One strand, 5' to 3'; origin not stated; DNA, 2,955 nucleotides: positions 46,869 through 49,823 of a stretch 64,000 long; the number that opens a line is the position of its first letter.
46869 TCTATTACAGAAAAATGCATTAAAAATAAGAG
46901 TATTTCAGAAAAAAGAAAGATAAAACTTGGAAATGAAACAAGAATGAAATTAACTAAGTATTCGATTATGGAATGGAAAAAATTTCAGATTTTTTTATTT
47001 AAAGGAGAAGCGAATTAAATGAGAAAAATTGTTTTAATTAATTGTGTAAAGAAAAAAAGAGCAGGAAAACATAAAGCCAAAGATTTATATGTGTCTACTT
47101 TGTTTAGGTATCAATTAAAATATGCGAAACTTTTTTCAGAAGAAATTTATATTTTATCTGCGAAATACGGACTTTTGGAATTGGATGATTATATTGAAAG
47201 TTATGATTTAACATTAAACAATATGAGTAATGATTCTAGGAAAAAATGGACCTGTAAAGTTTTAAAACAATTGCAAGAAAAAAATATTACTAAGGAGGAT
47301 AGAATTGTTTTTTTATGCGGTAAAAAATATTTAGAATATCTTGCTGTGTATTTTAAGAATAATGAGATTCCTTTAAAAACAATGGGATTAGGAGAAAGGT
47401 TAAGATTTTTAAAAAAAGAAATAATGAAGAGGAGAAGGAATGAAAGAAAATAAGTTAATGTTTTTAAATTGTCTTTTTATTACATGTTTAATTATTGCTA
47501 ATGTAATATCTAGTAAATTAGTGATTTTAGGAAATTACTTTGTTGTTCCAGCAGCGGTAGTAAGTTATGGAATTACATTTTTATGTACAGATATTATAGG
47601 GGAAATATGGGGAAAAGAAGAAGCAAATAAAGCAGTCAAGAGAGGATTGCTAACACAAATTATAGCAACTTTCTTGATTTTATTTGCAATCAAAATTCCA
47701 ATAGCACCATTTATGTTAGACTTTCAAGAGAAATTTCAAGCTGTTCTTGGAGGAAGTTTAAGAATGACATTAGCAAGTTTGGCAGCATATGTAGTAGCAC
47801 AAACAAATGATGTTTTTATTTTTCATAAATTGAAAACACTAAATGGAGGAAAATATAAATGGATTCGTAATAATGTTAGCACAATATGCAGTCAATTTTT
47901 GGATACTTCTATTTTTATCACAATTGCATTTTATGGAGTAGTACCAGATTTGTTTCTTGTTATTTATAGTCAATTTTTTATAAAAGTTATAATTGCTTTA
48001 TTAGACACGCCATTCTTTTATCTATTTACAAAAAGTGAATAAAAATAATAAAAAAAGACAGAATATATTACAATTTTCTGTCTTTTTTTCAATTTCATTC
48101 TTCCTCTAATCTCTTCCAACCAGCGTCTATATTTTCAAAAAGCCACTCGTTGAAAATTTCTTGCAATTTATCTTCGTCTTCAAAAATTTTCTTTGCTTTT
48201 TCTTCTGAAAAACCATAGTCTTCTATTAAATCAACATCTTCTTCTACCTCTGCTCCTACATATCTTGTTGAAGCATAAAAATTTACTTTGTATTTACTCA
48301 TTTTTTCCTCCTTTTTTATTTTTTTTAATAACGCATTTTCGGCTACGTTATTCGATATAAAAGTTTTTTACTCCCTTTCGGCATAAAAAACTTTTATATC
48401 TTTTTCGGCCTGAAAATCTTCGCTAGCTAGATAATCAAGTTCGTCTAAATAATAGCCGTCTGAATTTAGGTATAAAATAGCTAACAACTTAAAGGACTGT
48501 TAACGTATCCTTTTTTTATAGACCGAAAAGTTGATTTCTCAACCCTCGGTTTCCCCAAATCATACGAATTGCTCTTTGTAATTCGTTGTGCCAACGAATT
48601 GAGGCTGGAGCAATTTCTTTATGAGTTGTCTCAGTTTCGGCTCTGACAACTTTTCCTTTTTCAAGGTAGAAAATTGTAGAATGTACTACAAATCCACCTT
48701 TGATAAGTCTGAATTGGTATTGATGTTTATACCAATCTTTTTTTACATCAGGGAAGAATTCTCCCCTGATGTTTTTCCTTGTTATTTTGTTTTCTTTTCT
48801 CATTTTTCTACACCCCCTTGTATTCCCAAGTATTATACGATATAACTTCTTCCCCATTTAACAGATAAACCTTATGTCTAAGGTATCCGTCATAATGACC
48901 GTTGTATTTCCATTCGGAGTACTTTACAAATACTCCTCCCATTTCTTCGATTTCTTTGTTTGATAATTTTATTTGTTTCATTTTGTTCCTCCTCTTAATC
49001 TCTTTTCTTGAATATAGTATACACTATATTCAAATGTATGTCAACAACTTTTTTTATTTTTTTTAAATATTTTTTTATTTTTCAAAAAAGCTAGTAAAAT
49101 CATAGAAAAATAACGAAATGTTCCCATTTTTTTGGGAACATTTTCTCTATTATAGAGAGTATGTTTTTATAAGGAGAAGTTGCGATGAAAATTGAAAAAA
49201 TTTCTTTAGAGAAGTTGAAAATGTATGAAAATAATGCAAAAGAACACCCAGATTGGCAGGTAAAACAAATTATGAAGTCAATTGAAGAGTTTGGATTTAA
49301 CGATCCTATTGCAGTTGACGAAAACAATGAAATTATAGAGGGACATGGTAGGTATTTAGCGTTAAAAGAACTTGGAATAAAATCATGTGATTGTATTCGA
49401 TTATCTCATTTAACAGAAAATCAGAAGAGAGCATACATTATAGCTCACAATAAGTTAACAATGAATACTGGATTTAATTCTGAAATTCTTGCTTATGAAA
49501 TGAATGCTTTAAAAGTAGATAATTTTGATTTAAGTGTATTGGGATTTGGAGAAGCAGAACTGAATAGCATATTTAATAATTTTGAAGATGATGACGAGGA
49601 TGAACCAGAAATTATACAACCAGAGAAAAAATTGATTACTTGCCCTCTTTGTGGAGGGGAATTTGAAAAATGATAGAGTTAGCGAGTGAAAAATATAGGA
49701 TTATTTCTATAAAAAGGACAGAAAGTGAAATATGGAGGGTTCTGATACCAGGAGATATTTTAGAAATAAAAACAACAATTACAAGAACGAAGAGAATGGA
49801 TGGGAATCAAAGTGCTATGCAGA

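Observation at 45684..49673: DpdA-like, unknown and YhhQ cassette bracketed by duplicated ParB-like genes that share a palindromic operator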

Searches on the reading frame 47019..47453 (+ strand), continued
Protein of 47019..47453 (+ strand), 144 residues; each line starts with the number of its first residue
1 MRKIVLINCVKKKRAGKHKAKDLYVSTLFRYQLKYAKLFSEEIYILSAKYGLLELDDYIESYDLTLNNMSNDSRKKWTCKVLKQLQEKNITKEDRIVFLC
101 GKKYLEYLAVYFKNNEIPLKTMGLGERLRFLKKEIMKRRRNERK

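Call 71: search_dna_similar(query=window:47019-47453:+, collection=phages, mode=protein, max_rows=40, max_evalue=0.001)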
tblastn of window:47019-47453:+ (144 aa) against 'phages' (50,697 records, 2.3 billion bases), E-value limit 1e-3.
Records with a match: 17; places in all: 17; records where one place covers at least 80% of the query: 10.
Best place of each record, by identity: >=99% 1; <60% 16.
By first word of the organism name: Caulobacter 5; Listeria 4; Microbacterium 3; Myxococcus 2; Fusobacterium 1; Bradyrhizobium 1; Streptomyces 1.
By host as written in the record: Caulobacter segnis CBR1 4; Listeria monocytogenes 4; Microbacterium paraoxydans NWU1 3; Fusobacterium necrophorum subsp. necrophorum strain FN37 1; Bradyrhizobium diazoefficiens USDA110 1; Caulobacter sp. CBR1 1; Streptomyces lividans JI 1326 1; Myxococcus xanthus DZ1 1; and 1 more.
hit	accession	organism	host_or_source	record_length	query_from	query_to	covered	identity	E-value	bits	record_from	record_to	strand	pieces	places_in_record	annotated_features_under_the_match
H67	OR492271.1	Fusobacterium phage phiFN37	Fusobacterium necrophorum subsp. ...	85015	1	144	100%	100.0%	2e-80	263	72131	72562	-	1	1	hypothetical protein | queosine precursor transporter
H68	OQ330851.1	Caulobacter phage W2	Caulobacter segnis CBR1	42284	1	141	98%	32.2%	6e-10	62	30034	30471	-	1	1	hypothetical protein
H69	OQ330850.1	Caulobacter phage TMCBR4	Caulobacter segnis CBR1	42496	1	141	98%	32.2%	6e-10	62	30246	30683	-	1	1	hypothetical protein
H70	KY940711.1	Bradyrhizobium phage BDU-MI-1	Bradyrhizobium diazoefficiens USDA110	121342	3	135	92%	33.6%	2e-13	71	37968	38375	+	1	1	hypothetical protein (x2)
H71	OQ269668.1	Caulobacter phage TMCBR2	Caulobacter segnis CBR1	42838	1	141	98%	31.3%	7e-10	61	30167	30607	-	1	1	hypothetical protein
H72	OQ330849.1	Caulobacter phage TMCBR3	Caulobacter segnis CBR1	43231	1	141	98%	31.3%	2e-9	60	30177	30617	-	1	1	hypothetical protein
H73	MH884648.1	Caulobacter phage Kronos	Caulobacter sp. CBR1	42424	1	131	91%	32.8%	1e-9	61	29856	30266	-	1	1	hypothetical protein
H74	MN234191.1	Microbacterium phage Naby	Microbacterium paraoxydans NWU1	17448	3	135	92%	31.1%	2e-12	69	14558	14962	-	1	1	21: hypothetical protein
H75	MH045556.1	Microbacterium phage BonaeVitae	Microbacterium paraoxydans NWU1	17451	3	135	92%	31.1%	2e-12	69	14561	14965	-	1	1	21: hypothetical protein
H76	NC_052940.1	Microbacterium phage BonaeVitae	Microbacterium paraoxydans NWU1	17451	3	135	92%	31.1%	2e-12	69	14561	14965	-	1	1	21: hypothetical protein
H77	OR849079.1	Listeria phage LM 4-14-1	Listeria monocytogenes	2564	22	135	79%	33.1%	3e-5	48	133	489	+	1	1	record has no annotation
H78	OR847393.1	Listeria phage LM 4-11-1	Listeria monocytogenes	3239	22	135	79%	33.1%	5e-4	44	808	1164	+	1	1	record has no annotation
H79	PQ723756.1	Streptomyces phage Ponzi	Streptomyces lividans JI 1326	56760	24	133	76%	30.0%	5e-4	44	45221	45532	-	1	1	64: hypothetical protein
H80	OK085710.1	Myxococcus phage Mx4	Myxococcus xanthus DZ1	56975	3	85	58%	38.6%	2e-7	54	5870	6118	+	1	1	hypothetical protein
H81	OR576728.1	Myxococcus phage Mx4 ts27htf-1hrm-1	Myxococcus sp.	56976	3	85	58%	38.6%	2e-7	54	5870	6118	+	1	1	hypothetical protein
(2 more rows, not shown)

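Call 72: get_annotated_region(hit=H70, flank=5000)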
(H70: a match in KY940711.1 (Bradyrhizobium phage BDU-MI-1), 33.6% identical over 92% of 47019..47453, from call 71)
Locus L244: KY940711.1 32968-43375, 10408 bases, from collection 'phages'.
description: Bradyrhizobium phage BDU-MI-1, complete genome.
organism: Bradyrhizobium phage BDU-MI-1 (NCBI taxid 1983459)
taxonomy: Viruses; Duplodnaviria; Heunggongvirae; Uroviricota; Caudoviricetes
host: Bradyrhizobium diazoefficiens USDA110; source: -; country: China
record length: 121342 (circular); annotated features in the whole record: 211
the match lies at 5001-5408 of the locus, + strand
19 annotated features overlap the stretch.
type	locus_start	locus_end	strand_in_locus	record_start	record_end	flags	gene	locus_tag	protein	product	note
CDS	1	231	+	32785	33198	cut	-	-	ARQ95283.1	hypothetical protein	-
CDS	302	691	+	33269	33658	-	-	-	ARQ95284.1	hypothetical protein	-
CDS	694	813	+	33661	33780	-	-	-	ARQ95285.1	hypothetical protein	-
CDS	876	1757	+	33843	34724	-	-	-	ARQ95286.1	hypothetical protein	-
CDS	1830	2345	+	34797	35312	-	-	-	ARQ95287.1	hypothetical protein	-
CDS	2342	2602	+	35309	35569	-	-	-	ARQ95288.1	hypothetical protein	-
CDS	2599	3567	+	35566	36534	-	-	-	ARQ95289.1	hypothetical protein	-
CDS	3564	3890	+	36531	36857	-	-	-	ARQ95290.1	hypothetical protein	-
CDS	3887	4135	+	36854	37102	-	-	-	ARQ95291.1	hypothetical protein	-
CDS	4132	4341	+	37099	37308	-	-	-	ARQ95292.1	hypothetical protein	-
CDS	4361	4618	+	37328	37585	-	-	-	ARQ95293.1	hypothetical protein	-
CDS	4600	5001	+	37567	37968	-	-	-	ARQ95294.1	hypothetical protein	-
CDS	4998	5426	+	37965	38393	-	-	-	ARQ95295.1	hypothetical protein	-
CDS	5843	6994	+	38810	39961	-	-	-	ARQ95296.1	integrase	-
CDS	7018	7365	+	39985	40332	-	-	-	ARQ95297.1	hypothetical protein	-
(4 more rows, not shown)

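Call 73: get_annotated_region(hit=H68, flank=4000)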
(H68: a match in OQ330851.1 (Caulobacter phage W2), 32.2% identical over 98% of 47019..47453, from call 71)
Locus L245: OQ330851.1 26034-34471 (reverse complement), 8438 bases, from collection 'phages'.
description: Caulobacter phage W2, complete genome.
organism: Caulobacter phage W2 (NCBI taxid 3028192)
taxonomy: Viruses; Duplodnaviria; Heunggongvirae; Uroviricota; Caudoviricetes
host: Caulobacter segnis CBR1; source: water sample; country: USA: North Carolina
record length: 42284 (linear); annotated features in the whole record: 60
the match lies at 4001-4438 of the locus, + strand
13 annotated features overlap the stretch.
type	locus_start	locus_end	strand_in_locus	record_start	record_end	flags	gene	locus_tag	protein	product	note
CDS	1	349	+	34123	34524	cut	-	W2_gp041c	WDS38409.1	hypothetical protein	-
CDS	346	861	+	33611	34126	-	-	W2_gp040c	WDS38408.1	hypothetical protein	-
CDS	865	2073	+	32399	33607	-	-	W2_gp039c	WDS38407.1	hypothetical protein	-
CDS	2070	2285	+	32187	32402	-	-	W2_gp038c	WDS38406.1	hypothetical protein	-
CDS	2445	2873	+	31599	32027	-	-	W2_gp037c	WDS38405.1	hypothetical protein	-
CDS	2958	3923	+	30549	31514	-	-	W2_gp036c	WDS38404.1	hypothetical protein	-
CDS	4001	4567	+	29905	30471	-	-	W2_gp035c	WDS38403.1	hypothetical protein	-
CDS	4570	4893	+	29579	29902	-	-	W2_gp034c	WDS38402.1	hypothetical protein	-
CDS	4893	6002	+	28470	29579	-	-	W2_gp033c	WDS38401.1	hypothetical protein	-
CDS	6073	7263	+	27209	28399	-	-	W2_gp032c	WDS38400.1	hypothetical protein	-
CDS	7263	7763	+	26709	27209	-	-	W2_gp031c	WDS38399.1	hypothetical protein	-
CDS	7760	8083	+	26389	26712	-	-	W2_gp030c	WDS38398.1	hypothetical protein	-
CDS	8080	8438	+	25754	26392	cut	-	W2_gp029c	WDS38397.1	hypothetical protein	-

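Call 74: search_protein_families(library=padloc, alignment_id=A2, max_evalue=0.001)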
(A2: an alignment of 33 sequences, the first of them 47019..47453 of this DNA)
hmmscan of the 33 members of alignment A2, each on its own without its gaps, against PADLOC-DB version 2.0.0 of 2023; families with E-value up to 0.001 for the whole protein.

A. member 1, window:47019-47453:+ (144 aa): 3 families
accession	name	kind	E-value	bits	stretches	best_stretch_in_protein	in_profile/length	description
PDLC04712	PDC-M57A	-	5.9e-49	164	1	1-135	1-136/138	-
PDLC02815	DpdC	-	7.2e-09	33.5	1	13-75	48-110/312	DpdC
PDLC02818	DpdC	-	1.7e-05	22.2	1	17-78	54-115/319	DpdC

B. families by the number of members that match (of 33 scanned): 6 families
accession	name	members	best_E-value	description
PDLC04712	PDC-M57A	33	2.1e-61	-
PDLC02815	DpdC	29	7.2e-09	DpdC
PDLC02818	DpdC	16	1e-05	DpdC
PDLC02813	DpdC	7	1e-06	DpdC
PDLC02816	DpdC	3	0.0004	DpdC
PDLC02938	RT_I-B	2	0.00025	-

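Call 80: predict_structure(alignment_id=A2)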
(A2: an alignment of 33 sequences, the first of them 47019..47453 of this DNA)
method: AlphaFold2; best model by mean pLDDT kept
length: 144 residues; sequences in the alignment: 33
mean_pLDDT: 93.5   pTM: 0.86
mean pLDDT of the five models: 93.5, 93.1, 93.0, 92.0, 91.5
residues with pLDDT >= 90: 123; 70-90: 21; 50-70: 0; < 50: 0
segments of 3 or more residues with pLDDT < 50: none
pLDDT, mean of each block of 10 residues (from residue 1): 92 94 94 95 96 97 91 96 96 94 92 93 92 93 81
secondary structure, 60 per line:
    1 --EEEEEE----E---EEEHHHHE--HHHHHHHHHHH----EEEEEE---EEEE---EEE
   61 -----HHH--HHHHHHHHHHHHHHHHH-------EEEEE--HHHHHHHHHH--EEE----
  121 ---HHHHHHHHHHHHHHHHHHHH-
elements in order: E3-8 E17-19 H20-23 H27-37 E42-47 E51-54 E58-60 H71-87 E95-99 H102-111 E114-116 H124-143

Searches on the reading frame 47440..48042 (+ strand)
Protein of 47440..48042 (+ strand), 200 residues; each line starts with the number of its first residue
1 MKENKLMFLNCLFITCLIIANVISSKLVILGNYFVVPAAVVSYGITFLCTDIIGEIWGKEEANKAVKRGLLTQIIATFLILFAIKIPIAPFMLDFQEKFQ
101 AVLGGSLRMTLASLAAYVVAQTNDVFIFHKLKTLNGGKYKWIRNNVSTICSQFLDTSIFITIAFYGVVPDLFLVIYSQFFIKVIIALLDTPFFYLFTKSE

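Call 3: search_protein_families(library=pfam, proteins=[window:47440-48042:+], max_evalue=0.1)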
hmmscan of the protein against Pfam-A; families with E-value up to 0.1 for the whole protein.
window:47440-48042:+ (200 aa): 1 family
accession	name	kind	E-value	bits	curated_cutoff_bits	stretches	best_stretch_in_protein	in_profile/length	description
PF02592.20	Vut_1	-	1.1e-47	162.7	27.2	1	37-195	1-151/152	Putative vitamin uptake transporter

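Call 4: search_protein_families(library=phrogs, proteins=[window:47440-48042:+], max_evalue=0.01)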
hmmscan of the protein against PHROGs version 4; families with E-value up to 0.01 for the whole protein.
window:47440-48042:+ (200 aa): 1 family
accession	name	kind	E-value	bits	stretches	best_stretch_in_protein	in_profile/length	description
phrog_4899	-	unknown function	4.1e-40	138.7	1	2-186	3-163/175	-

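Call 22: search_protein_families(library=ncbifam, proteins=[window:47440-48042:+], max_evalue=0.1)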
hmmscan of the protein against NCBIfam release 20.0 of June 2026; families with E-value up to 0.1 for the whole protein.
window:47440-48042:+ (200 aa): 3 families
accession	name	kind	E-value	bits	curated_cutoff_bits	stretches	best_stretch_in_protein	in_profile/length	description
TIGR00697.1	TIGR00697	equivalog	7.9e-45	153.1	50.95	1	11-195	7-193/201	queuosine precursor transporter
NF008406.0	PRK11212.1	equivalog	4.9e-14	52.4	252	1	3-173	10-171/221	7-cyano-7-deazaguanine/7-aminomethyl-7-deazaguanine transporter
NF002543.0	PRK02101.1-4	equivalog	0.0029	17.2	204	1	132-171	75-115/244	peroxide stress protein YaaA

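Call 23: search_protein_families(library=padloc, proteins=[window:47440-48042:+], max_evalue=0.1)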
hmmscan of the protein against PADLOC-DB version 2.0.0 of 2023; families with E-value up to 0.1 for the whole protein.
window:47440-48042:+ (200 aa): 0 families

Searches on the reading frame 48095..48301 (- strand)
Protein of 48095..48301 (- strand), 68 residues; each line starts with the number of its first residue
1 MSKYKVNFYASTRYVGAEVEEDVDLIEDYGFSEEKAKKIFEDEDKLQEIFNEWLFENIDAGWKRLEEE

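Call 3: search_protein_families(library=pfam, proteins=[window:48095-48301:-], max_evalue=0.1)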
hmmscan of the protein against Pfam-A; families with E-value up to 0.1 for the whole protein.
window:48095-48301:- (68 aa): 3 families
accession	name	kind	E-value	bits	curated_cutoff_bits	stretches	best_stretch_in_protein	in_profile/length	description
PF23768.1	DUF7167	-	1.1e-09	38.7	24.4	1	5-67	2-60/60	Domain of unknown function (DUF7167)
PF16810.10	RXLR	-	0.019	15.8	26.9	1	21-55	77-103/141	RXLR phytopathogen effector protein, Avirulence activity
PF12959.12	DUF3848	-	0.025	15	30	1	22-55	41-74/95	Protein of unknown function (DUF3848)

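Call 4: search_protein_families(library=phrogs, proteins=[window:48095-48301:-], max_evalue=0.01)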
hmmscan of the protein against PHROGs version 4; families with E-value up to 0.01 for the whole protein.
window:48095-48301:- (68 aa): 2 families
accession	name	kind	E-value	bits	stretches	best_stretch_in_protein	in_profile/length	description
phrog_8831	-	unknown function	3.8e-11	44.4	1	3-66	2-64/65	-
phrog_4124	-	unknown function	1e-09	39.7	1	2-63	6-67/73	-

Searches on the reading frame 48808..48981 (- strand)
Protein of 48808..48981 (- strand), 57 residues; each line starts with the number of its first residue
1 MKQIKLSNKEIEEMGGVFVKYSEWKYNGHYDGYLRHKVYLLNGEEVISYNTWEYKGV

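Call 3: search_protein_families(library=pfam, proteins=[window:48808-48981:-], max_evalue=0.1)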
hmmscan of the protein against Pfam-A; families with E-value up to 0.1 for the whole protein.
window:48808-48981:- (57 aa): 0 families

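Call 4: search_protein_families(library=phrogs, proteins=[window:48808-48981:-], max_evalue=0.01)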
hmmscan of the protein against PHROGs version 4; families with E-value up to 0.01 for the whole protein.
window:48808-48981:- (57 aa): 1 family
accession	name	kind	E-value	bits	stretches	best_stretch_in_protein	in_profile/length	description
phrog_36066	-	unknown function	0.0072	17.3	0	1-26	12-34/38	-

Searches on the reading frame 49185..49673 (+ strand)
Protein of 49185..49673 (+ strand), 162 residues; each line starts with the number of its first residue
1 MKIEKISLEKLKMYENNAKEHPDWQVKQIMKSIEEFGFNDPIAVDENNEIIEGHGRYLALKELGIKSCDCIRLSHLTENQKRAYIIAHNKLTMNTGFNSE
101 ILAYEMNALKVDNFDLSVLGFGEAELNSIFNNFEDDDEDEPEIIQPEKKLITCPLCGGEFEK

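Call 3: search_protein_families(library=pfam, proteins=[window:49185-49673:+], max_evalue=0.1)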
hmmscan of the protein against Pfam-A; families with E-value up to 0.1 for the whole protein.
window:49185-49673:+ (162 aa): 1 family
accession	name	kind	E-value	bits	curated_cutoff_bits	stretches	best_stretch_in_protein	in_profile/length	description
PF02195.25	ParB_N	-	0.0032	17.9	26.3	1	3-71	3-76/95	ParB N-terminal domain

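Call 4: search_protein_families(library=phrogs, proteins=[window:49185-49673:+], max_evalue=0.01)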
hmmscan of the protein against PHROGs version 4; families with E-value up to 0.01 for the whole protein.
window:49185-49673:+ (162 aa): 22 families
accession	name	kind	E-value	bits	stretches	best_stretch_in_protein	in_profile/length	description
phrog_620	-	DNA, RNA and nucleotide metabolism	2.8e-56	192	1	1-161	7-176/217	ParB-like partition protein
phrog_498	-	other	7.3e-49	167.8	1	1-146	33-184/633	DNA methyltransferase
phrog_15396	-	DNA, RNA and nucleotide metabolism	1.6e-40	140.5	1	2-139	3-140/258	ParB-like partition nuclease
phrog_930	-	DNA, RNA and nucleotide metabolism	1.8e-27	97.7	1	2-138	6-141/223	ParB-like partition protein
phrog_940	-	DNA, RNA and nucleotide metabolism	5.5e-26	92.7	1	1-139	4-140/388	nuclease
phrog_9353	-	unknown function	4.7e-22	80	1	3-143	11-151/245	-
phrog_8071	-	DNA, RNA and nucleotide metabolism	1.4e-20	74.9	1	1-142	5-141/389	ParB-like partition protein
phrog_723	-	DNA, RNA and nucleotide metabolism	2.1e-16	61.4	1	2-141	12-152/223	ParB-like partition protein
phrog_18056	-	DNA, RNA and nucleotide metabolism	1.5e-15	58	1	1-91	1-91/387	ParB-like partition nuclease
phrog_4715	-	DNA, RNA and nucleotide metabolism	8.6e-11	41.9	1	2-91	146-239/630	ParB-like partition protein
phrog_3951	-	unknown function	5.9e-10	40.1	1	2-106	17-126/301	-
phrog_5475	-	unknown function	1.2e-08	35.2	1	4-99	4-95/458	-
phrog_12047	-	DNA, RNA and nucleotide metabolism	7.2e-08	33.3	1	6-76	3-70/301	ParB-like partition nuclease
phrog_7405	-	unknown function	1.2e-07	32.7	1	2-91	23-117/250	-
phrog_3264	-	DNA, RNA and nucleotide metabolism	4.1e-06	27.6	1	2-80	48-129/337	ParB-like partition protein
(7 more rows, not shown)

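Call 22: search_protein_families(library=ncbifam, proteins=[window:49185-49673:+], max_evalue=0.1)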
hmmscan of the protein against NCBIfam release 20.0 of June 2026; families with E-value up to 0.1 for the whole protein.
window:49185-49673:+ (162 aa): 5 families
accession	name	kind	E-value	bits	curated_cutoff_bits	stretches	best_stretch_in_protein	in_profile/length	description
TIGR00180.1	parB_part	domain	1.6e-05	24.8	58.45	1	21-105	24-113/186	ParB/RepB/Spo0J family partition protein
TIGR04285.1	nucleoid_noc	exception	8.3e-05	22.1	315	1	3-80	2-82/255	nucleoid occlusion protein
NF053625.1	SerKinSerKArch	equivalog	0.0077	15.4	380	1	41-81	51-96/244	ADP-dependent L-serine kinase SerK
NF011916.0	PRK15386.1-5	equivalog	0.049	12.3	977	1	63-132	42-109/454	EspK/GogB family type III secretion system effector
TIGR01198.1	pgl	equivalog_domain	0.079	12.5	124.45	0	93-143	108-158/234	6-phosphogluconolactonase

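Call 23: search_protein_families(library=padloc, proteins=[window:49185-49673:+], max_evalue=0.1)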
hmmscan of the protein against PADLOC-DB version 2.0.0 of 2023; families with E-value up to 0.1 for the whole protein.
window:49185-49673:+ (162 aa): 1 family
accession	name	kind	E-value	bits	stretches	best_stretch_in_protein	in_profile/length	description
PDLC03229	MTase_II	-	1.2e-31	108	1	1-140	8-151/436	Type II methyltransferase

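Call 65: find_related_loci(query=A4, collection=viral_contigs, flank=4000)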
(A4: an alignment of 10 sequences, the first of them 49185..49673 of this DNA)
Query A4 (162 aa) in viral_contigs; peptide patterns used: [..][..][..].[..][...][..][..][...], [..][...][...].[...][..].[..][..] (x = any residue, [..] = any of these).
599 stretches matched a pattern (row limit reached: there are more); 555 encode a relative of the query (tblastn E <= 1e-3); the best 80 are kept; 80 distinct loci.
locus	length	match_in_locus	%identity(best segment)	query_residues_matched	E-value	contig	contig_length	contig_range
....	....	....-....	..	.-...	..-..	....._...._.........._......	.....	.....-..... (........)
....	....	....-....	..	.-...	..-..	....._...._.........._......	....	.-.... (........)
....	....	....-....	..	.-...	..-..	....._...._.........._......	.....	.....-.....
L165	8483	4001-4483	55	1-157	2e-50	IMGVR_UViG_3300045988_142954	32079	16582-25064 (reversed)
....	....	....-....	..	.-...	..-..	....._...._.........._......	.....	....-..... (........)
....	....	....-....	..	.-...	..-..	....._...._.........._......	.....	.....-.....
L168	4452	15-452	58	1-147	6e-49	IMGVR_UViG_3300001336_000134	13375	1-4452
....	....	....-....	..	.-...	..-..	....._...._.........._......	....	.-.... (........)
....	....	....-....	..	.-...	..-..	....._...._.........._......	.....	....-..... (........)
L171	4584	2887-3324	54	1-143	3e-45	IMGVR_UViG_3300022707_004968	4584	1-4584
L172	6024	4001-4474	52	1-161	5e-45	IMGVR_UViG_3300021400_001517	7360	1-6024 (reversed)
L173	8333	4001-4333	66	14-124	2e-44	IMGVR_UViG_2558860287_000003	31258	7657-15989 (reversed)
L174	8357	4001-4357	60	1-121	3e-43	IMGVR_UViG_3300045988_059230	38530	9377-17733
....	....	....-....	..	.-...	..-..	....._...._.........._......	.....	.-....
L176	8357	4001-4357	60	1-121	3e-43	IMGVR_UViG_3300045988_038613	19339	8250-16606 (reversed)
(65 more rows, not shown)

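Call 68: find_encoding_contigs(protein=window:49185-49673:+, flank=7000, max_places=8)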
Protein window:49185-49673:+ (162 aa): 24 contigs read that carry it; 2 places shown.
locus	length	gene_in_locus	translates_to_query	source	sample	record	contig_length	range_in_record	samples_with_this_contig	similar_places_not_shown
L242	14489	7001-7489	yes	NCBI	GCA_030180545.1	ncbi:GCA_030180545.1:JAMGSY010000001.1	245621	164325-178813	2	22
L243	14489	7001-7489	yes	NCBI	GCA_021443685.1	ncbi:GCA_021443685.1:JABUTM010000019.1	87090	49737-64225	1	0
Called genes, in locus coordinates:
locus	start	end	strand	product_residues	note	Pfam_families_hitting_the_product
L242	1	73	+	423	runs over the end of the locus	PF01507:PAPS_reduct, PF11922:DUF3440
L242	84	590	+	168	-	PF02195:ParB_N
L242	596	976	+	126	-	-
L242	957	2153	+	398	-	PF02562:PhoH (faint), PF04851:ResIII (weak), PF00176:SNF2-rel_dom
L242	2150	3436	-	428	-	-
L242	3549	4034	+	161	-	-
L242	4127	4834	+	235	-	-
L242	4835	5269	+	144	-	PF21818:DUF6884, PF03883:H2O2_YaaD (weak)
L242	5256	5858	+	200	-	PF02592:Vut_1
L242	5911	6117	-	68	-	PF23768:DUF7167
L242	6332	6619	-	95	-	-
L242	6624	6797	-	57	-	-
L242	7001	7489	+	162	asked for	PF02195:ParB_N (faint)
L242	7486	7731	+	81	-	-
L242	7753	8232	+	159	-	-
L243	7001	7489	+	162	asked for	PF02195:ParB_N (faint)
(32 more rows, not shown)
